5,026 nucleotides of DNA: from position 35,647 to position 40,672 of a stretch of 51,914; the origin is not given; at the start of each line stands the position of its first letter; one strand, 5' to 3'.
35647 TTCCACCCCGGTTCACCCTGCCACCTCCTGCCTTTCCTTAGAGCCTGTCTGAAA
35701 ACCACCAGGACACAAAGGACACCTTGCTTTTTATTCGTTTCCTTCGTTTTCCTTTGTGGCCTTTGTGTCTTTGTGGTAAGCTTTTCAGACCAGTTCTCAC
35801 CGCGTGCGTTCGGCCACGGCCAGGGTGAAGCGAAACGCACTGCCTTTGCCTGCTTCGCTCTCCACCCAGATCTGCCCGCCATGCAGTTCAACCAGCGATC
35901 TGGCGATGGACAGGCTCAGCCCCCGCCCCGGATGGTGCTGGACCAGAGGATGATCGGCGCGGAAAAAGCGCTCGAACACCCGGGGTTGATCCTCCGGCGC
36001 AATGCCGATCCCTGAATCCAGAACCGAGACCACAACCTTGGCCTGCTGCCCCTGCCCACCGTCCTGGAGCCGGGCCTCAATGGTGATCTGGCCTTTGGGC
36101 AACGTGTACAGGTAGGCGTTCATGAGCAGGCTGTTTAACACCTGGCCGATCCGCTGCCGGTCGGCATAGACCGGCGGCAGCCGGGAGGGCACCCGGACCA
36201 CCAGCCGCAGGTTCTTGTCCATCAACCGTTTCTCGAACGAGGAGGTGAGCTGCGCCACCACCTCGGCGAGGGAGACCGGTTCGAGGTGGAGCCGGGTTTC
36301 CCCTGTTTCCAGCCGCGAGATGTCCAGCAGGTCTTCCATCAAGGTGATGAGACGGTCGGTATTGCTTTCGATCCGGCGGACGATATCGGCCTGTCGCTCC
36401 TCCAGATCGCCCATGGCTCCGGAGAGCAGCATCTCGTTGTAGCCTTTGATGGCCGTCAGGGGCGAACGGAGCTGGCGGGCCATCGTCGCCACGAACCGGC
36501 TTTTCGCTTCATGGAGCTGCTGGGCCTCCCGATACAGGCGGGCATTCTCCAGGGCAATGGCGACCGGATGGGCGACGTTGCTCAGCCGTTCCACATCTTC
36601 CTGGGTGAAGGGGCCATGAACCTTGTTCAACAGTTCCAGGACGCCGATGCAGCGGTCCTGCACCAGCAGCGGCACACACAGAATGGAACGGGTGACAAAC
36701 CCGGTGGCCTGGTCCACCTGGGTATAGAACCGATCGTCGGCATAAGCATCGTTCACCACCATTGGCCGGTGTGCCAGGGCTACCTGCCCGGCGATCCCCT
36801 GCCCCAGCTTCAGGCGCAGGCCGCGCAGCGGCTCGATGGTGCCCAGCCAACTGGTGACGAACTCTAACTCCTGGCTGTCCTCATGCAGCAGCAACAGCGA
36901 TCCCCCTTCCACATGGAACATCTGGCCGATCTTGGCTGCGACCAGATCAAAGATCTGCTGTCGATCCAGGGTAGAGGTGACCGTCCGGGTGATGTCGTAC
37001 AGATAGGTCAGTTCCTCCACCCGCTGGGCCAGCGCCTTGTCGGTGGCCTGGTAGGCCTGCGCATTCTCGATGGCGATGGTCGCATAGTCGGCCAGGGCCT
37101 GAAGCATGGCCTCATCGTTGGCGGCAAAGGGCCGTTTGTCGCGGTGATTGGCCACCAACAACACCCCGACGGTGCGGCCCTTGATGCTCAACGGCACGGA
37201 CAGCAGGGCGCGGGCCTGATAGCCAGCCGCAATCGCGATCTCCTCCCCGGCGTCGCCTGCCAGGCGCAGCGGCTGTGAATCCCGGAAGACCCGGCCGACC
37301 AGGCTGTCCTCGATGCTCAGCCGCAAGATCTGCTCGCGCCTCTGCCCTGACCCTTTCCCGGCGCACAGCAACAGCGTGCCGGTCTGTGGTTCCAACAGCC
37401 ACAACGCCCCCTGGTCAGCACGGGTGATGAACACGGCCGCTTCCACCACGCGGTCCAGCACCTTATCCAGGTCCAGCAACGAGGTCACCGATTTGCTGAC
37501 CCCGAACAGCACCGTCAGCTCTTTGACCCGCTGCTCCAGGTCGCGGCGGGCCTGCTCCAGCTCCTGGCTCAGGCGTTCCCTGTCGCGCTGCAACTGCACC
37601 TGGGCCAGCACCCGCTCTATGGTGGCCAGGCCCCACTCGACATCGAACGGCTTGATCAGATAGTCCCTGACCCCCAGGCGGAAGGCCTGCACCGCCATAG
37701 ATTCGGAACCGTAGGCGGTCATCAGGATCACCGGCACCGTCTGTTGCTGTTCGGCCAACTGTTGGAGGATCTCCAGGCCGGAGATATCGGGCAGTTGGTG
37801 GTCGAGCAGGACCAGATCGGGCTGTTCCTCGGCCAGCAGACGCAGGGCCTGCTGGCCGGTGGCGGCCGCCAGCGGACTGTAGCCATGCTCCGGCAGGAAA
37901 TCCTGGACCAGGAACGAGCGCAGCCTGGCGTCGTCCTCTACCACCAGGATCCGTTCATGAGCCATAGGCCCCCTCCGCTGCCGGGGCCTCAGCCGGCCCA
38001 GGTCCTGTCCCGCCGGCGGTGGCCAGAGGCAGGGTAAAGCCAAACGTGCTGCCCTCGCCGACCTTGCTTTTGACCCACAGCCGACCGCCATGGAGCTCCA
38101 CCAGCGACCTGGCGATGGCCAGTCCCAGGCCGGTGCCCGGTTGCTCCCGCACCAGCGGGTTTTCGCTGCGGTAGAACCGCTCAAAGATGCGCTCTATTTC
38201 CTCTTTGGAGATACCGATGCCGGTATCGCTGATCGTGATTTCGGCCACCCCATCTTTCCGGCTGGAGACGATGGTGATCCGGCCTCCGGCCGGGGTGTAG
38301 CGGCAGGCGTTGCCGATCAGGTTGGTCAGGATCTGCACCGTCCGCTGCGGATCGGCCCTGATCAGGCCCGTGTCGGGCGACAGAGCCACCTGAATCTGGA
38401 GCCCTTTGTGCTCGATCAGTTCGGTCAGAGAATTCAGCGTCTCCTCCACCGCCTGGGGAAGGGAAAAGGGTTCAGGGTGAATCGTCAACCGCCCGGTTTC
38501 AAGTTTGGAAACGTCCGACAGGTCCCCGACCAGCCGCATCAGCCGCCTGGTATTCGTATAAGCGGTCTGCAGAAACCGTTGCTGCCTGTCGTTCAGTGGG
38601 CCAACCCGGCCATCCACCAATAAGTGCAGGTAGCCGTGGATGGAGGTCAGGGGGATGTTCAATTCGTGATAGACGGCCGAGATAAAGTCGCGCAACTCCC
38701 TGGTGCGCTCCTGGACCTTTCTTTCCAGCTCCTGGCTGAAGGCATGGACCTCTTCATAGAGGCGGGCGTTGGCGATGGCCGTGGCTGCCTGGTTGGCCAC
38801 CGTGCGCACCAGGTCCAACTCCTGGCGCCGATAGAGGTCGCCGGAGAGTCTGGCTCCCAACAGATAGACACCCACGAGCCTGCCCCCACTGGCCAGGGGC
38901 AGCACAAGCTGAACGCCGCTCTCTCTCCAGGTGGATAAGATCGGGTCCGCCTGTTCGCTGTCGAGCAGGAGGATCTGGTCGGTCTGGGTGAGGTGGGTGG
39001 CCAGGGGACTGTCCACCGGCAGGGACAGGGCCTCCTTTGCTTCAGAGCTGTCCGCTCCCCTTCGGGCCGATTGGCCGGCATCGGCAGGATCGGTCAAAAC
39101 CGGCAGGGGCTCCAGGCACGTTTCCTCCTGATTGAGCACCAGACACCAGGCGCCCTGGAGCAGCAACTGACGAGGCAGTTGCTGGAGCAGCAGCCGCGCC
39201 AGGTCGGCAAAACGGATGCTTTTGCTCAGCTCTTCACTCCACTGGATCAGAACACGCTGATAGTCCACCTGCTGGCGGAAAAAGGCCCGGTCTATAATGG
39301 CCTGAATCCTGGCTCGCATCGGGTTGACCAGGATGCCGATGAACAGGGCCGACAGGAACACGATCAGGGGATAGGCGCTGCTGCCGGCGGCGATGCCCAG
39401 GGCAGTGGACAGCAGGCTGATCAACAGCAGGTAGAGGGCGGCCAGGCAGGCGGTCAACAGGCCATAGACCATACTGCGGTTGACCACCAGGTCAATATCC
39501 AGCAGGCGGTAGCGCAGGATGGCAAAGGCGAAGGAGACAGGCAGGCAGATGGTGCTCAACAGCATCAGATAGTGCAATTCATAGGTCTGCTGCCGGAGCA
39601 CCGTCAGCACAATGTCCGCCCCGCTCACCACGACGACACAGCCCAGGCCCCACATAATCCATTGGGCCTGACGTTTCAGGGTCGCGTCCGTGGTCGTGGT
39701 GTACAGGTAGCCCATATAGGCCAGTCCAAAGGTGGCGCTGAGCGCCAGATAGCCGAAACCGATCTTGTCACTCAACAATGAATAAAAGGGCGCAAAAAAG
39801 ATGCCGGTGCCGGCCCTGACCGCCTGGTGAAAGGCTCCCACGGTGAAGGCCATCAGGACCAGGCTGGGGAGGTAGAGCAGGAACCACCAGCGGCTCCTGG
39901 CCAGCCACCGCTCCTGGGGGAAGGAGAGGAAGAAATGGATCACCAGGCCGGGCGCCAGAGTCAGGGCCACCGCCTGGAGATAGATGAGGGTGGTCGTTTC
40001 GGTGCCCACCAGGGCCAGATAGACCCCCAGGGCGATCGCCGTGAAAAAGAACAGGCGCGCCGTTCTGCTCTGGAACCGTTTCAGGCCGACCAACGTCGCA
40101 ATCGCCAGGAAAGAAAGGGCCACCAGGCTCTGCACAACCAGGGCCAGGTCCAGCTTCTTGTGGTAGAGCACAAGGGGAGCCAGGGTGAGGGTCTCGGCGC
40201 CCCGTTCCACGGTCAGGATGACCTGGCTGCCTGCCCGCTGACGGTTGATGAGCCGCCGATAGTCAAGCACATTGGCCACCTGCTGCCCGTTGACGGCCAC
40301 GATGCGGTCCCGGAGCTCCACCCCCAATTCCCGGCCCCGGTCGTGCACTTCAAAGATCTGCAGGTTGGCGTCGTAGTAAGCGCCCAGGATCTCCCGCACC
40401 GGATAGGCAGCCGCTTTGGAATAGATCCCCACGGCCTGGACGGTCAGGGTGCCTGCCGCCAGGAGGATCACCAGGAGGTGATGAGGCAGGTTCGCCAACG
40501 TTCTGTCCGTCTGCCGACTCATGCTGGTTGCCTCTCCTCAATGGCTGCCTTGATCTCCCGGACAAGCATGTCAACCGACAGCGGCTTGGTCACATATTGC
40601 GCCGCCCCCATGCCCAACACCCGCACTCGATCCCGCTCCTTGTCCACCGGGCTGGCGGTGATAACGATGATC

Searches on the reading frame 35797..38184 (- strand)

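Call 4: search_protein_families(library=pfam, proteins=[window:35797-38184:-], max_evalue=0.01)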
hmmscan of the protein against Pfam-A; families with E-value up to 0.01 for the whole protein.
window:35797-38184:- (795 aa): 6 families
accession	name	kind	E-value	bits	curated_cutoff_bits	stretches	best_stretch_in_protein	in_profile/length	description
PF01590.32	GAF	-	4.6e-37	128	22.4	2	407-545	1-133/133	GAF domain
PF13185.12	GAF_2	-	1.3e-33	116.5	28.6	2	238-373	3-136/136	GAF domain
PF13492.12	GAF_3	-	2.3e-27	96.4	27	2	238-374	1-129/129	GAF domain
PF00072.30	Response_reg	-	7.9e-27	94.1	30.2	1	79-183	1-104/111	Response regulator receiver domain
PF02518.31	HATPase_c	-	6.2e-25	88.2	26.4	1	675-790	2-109/111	Histidine kinase-, DNA gyrase B-, and HSP90-like ATPase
PF00512.31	HisKA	-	3.8e-17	62.5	26.9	1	560-628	1-66/66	His Kinase A (phospho-acceptor) domain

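Call 15: search_protein_families(library=ncbifam, proteins=[window:35797-37965:-], max_evalue=0.001)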
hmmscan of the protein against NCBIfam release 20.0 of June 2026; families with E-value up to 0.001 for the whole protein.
window:35797-37965:- (722 aa): 165 families (the best 25 are shown)
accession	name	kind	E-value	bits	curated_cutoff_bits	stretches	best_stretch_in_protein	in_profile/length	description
TIGR02956.1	TMAO_torS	equivalog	7.4e-64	216.3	676.5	2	477-719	453-684/967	TMAO reductase system sensor histidine kinase/response regulator TorS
NF046044.1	PnpS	equivalog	1.7e-59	201.8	400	1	480-715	162-389/390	two-component system histidine kinase PnpS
NF033092.0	HK_WalK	equivalog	6.2e-54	183.6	725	1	480-716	364-593/594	cell wall metabolism sensor histidine kinase WalK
NF008318.0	PRK11107.1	equivalog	2.1e-53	181.6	890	2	479-717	284-518/920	two-component sensor histidine kinase BarA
NF041947.1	LuxQ_Vibrio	equivalog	4e-51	173.9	1200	2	479-720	463-699/843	quorum-sensing autoinducer 2 sensor kinase/phosphatase LuxQ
NF038297.2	hybrid_HK_HrmK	equivalog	1.8e-50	172.2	725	2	479-718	226-458/607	hybrid histidine kinase/response regulator HrmK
NF041880.1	EPS_EpsF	equivalog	3.3e-50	171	900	2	473-713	258-489/492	response regulator EpsF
TIGR02966.1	phoR_proteo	equivalog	8.9e-50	169.6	334.2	1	480-715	106-333/333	phosphate regulon sensor histidine kinase PhoR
NF008302.0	PRK11091.1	equivalog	7.1e-49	166.7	838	2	480-718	275-506/779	aerobic respiration two-component sensor histidine kinase ArcB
NF011874.0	PRK15347.1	equivalog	1.7e-47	162.1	852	2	468-719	380-616/921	two component system sensor kinase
NF006800.0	PRK09303.1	equivalog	8.6e-45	153.3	342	1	475-719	135-379/383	histidine kinase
NF045911.1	TCSHisKinNblS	equivalog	4e-44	151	1000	1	471-717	372-620/621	two-component system sensor histidine kinase NblS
NF045901.1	HisKinLetSLeg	equivalog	9.3e-43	146.3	1650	2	485-718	290-519/906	two-component system sensor histidine kinase LetS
NF047465.1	hybrid_HK_LvrA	exception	1.1e-41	142.8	1200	2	475-715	189-420/819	hybrid histidine kinase/response regulator LvrA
NF041735.1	hist_kin_RppB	equivalog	9.7e-41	139.9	400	1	488-715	216-437/438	two-component system sensor histidine kinase RppB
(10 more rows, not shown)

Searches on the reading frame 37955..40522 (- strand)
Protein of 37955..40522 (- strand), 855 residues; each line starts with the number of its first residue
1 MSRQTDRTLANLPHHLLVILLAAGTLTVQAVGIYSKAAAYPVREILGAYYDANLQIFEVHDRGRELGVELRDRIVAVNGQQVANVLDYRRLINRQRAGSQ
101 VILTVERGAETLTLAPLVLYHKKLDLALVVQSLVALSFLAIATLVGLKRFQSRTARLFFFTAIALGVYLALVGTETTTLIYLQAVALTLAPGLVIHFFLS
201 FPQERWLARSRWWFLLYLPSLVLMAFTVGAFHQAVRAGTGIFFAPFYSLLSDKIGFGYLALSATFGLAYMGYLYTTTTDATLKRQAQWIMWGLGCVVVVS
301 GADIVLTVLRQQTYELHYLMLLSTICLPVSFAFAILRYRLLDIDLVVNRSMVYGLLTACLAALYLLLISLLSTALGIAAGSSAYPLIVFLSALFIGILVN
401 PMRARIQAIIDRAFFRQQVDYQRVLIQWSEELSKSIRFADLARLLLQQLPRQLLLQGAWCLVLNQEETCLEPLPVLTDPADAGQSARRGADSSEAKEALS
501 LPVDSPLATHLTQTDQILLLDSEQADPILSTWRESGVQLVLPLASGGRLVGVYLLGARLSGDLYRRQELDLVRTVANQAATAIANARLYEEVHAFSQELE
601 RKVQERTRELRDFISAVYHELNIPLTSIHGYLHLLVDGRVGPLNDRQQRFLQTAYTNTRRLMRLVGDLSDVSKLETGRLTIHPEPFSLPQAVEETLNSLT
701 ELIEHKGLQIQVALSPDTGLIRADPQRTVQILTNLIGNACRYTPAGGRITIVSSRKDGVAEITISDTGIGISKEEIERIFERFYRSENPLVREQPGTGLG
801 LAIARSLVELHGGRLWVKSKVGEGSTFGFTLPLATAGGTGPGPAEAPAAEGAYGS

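Call 4: search_protein_families(library=pfam, proteins=[window:37955-40522:-], max_evalue=0.01)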
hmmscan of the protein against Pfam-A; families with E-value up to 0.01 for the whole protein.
window:37955-40522:- (855 aa): 9 families
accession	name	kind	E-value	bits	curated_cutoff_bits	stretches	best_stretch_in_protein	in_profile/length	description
PF02518.31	HATPase_c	-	1.3e-31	109.7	26.4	1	724-834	2-110/111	Histidine kinase-, DNA gyrase B-, and HSP90-like ATPase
PF00512.31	HisKA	-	5e-15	55.7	26.9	1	610-677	2-66/66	His Kinase A (phospho-acceptor) domain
PF13185.12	GAF_2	-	6.2e-09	36.6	28.6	1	439-584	5-136/136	GAF domain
PF17820.7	PDZ_6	-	1.2e-07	31.8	27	1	65-107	13-54/54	PDZ domain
PF13180.12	PDZ_2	-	1e-06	29.4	27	1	65-114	27-76/80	PDZ domain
PF01590.32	GAF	-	2.6e-06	28.4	22.4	1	454-583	16-133/133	GAF domain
PF13492.12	GAF_3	-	5.9e-06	27.1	27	1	490-585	38-129/129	GAF domain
PF13589.12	HATPase_c_3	-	0.004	17.6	25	1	745-789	18-62/137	Histidine kinase-, DNA gyrase B-, and HSP90-like ATPase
PF13581.12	HATPase_c_2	-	0.0065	16.9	27.4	0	732-809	40-110/127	Histidine kinase-like ATPase domain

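Call 15: search_protein_families(library=ncbifam, proteins=[window:37955-40522:-], max_evalue=0.001)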
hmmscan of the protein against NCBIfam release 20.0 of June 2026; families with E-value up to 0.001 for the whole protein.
window:37955-40522:- (855 aa): 84 families (the best 25 are shown)
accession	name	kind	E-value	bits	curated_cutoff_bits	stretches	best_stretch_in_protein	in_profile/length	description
NF046044.1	PnpS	equivalog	8.3e-65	219.3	400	1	605-832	167-390/390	two-component system histidine kinase PnpS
NF033092.0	HK_WalK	equivalog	7.1e-60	203.2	725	1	606-833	368-594/594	cell wall metabolism sensor histidine kinase WalK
TIGR02966.1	phoR_proteo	equivalog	2.9e-58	197.5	334.2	1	609-830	113-332/333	phosphate regulon sensor histidine kinase PhoR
NF038297.2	hybrid_HK_HrmK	equivalog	4.5e-50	170.9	725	1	567-836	189-460/607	hybrid histidine kinase/response regulator HrmK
TIGR02956.1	TMAO_torS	equivalog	9.1e-50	169.7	676.5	1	570-836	424-685/967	TMAO reductase system sensor histidine kinase/response regulator TorS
NF047874.1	MASE3_PAS_HK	subfamily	2.5e-46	158.7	560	1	591-834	380-626/655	MASE3 domain-containing sensor histidine kinase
NF040691.1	MtrAB_MtrB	equivalog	9e-45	153.6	450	1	594-835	252-494/507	MtrAB system histidine kinase MtrB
NF006800.0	PRK09303.1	equivalog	2.2e-44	151.9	342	1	568-834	110-378/383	histidine kinase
NF041735.1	hist_kin_RppB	equivalog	6.2e-44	150.5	400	1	608-832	214-438/438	two-component system sensor histidine kinase RppB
NF045911.1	TCSHisKinNblS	equivalog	1.9e-43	148.7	1000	1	599-833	378-620/621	two-component system sensor histidine kinase NblS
NF011874.0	PRK15347.1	equivalog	2.4e-43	148.4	852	1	587-835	361-616/921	two component system sensor kinase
NF008318.0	PRK11107.1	equivalog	1.3e-42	146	890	1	601-835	284-520/920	two-component sensor histidine kinase BarA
NF033093.1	HK_VicK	exception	8.6e-42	143.3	680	1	605-833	204-435/448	cell wall metabolism sensor histidine kinase VicK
NF012163.2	BaeS_SmeS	equivalog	1e-41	143.3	500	1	599-817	229-442/457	sensor histidine kinase efflux regulator BaeS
NF008302.0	PRK11091.1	equivalog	1.2e-40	139.5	838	1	600-834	273-506/779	aerobic respiration two-component sensor histidine kinase ArcB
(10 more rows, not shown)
